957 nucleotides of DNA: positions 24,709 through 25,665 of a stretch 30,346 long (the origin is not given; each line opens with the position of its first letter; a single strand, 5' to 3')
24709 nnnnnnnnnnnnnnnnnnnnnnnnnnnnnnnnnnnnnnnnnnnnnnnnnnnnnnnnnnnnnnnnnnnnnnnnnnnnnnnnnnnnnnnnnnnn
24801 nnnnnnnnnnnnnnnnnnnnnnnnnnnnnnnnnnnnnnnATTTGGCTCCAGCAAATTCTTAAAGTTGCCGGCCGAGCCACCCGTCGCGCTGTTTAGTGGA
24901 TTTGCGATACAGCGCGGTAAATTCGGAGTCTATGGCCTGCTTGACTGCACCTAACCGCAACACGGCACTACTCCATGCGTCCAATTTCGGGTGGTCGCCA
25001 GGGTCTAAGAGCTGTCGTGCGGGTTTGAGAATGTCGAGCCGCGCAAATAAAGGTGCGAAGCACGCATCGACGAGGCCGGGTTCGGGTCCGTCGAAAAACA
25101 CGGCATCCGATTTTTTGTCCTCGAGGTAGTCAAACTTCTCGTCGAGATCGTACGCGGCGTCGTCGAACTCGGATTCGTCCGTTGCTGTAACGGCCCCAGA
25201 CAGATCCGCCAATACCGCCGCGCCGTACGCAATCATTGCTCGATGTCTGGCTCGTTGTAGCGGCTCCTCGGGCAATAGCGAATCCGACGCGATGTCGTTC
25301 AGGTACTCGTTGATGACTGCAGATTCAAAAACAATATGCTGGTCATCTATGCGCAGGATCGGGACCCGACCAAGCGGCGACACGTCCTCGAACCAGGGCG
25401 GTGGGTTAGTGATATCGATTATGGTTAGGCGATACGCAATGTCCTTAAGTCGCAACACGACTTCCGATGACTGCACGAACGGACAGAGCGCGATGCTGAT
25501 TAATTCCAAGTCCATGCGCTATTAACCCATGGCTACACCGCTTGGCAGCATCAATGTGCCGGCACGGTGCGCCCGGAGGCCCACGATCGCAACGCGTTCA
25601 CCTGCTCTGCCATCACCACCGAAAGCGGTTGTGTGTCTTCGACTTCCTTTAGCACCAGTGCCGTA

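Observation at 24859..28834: AceK (isocitrate dehydrogenase kinase/phosphatase) homolog translationally coupled to an AAA+ ATPase, followed by a GST, with no aceA/aceB present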

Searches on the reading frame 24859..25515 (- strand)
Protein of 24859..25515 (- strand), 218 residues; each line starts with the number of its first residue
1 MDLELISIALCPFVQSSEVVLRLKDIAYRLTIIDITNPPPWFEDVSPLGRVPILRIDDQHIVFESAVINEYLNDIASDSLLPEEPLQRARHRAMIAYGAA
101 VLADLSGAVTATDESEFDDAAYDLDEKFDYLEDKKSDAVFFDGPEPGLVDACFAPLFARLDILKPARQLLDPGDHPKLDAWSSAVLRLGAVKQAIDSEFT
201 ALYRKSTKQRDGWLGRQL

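Call 3: search_protein_families(library=pfam, proteins=[window:24859-25515:-], max_evalue=0.01)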
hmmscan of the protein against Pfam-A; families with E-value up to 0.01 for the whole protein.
window:24859-25515:- (218 aa): 7 families
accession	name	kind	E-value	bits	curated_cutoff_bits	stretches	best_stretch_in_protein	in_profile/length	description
PF13409.12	GST_N_2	-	6.9e-16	59.1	25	1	11-74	2-69/70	Glutathione S-transferase, N-terminal domain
PF13417.12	GST_N_3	-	8.8e-14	52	22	1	5-77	1-72/75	Glutathione S-transferase, N-terminal domain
PF02798.26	GST_N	-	1.8e-08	35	20.9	1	2-73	2-75/76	Glutathione S-transferase, N-terminal domain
PF13410.11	GST_C_2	-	1e-07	32.4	24.9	1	118-182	5-67/69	Glutathione S-transferase, C-terminal domain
PF22441.2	CLIC-like_N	-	8.3e-07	29.6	23.5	1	7-74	15-81/86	CLIC-like N-terminal domain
PF00043.30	GST_C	-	4.1e-06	27.4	20.7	1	98-186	11-90/93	Glutathione S-transferase, C-terminal domain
PF17172.10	GST_N_4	-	0.002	19.2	30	1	12-97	1-80/99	Glutathione S-transferase N-terminal domain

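Call 4: search_protein_families(library=ncbifam, proteins=[window:24859-25515:-], max_evalue=0.01)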
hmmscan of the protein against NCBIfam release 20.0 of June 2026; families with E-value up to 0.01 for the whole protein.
window:24859-25515:- (218 aa): 8 families
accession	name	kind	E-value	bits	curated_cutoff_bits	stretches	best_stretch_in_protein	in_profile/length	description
TIGR01262.1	maiA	equivalog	1.2e-11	44.6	171.05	1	19-194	16-202/211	maleylacetoacetate isomerase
NF007016.1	PRK09481.1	equivalog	2.9e-11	43.2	314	1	5-163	13-171/209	stringent starvation protein SspA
NF011693.0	PRK15113.1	equivalog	1.6e-09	37.8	150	1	11-98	16-109/214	glutathione transferase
NF007682.0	PRK10357.1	equivalog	8.9e-08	31.9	181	1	5-97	3-96/202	glutathione S-transferase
NF007831.0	PRK10542.1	equivalog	2.3e-07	30.6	198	1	16-198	13-198/201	glutathione transferase GstA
TIGR00862.1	O-ClC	subfamily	2.3e-06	27.6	358.95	1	7-132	15-136/236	intracellular chloride channel protein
NF050814.1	FtsZBindFzlA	equivalog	4e-05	23.5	300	1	5-97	7-103/228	FtsZ-binding protein FzlA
NF007702.0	PRK10387.1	equivalog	0.007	16.1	133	1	11-85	9-82/215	glutaredoxin 2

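Call 25: search_protein_families(library=padloc, proteins=[window:24859-25515:-], max_evalue=0.01)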
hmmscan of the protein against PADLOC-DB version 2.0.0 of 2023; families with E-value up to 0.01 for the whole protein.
window:24859-25515:- (218 aa): 0 families

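Call 91: search_solved_structures(query=window:24859-25515:-, max_evalue=0.001)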
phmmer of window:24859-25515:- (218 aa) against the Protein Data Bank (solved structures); distinct sequences matched with E-value up to 0.001: 80 (the best 60 are shown).
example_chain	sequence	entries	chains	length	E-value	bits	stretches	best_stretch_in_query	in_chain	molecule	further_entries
10ha_A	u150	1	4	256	4.6e-24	88.2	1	4-208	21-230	Pyrimidodiazepine synthase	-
6pnm_A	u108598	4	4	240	3.1e-20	75.7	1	4-195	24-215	Glutathione S-transferase omega-1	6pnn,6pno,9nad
1eem_A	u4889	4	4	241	3.2e-20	75.7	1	4-195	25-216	GLUTATHIONE-S-TRANSFERASE | Glutathione S-transferase omega-1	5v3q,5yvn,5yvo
5ueh_A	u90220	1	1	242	3.2e-20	75.7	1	4-195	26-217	Glutathione S-transferase omega-1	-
4yqm_A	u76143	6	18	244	3.3e-20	75.6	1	4-195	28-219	Glutathione S-transferase omega-1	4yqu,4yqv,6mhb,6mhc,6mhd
9lhf_A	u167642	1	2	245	3.4e-20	75.6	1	4-195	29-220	Glutathione S-transferase omega-1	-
3lfl_A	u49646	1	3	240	4.4e-20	75.2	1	4-195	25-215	Glutathione S-transferase omega-1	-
3wd6_A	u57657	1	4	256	2.8e-19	72.6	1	5-205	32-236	Omega-class glutathione S-transferase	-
8qll_A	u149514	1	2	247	3.6e-19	72.2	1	5-185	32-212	Glutathione S-transferase omega-1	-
4is0_A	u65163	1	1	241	5.7e-19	71.6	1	4-195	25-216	Glutathione S-transferase omega-1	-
3vln_A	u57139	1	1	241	7.7e-19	71.1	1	4-195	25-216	Glutathione S-transferase omega-1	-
3q18_A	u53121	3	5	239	2.2e-18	69.7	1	5-185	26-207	Glutathione S-transferase omega-2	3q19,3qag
7zzn_A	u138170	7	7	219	1.9e-15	60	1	10-206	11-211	Glutathione transferase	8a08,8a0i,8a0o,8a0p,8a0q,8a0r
7dwf_A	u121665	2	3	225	9.7e-15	57.8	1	11-197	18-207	Glutathione S-transferase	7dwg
7dwd_A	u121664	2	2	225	2.1e-14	56.7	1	11-197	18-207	Glutathione S-transferase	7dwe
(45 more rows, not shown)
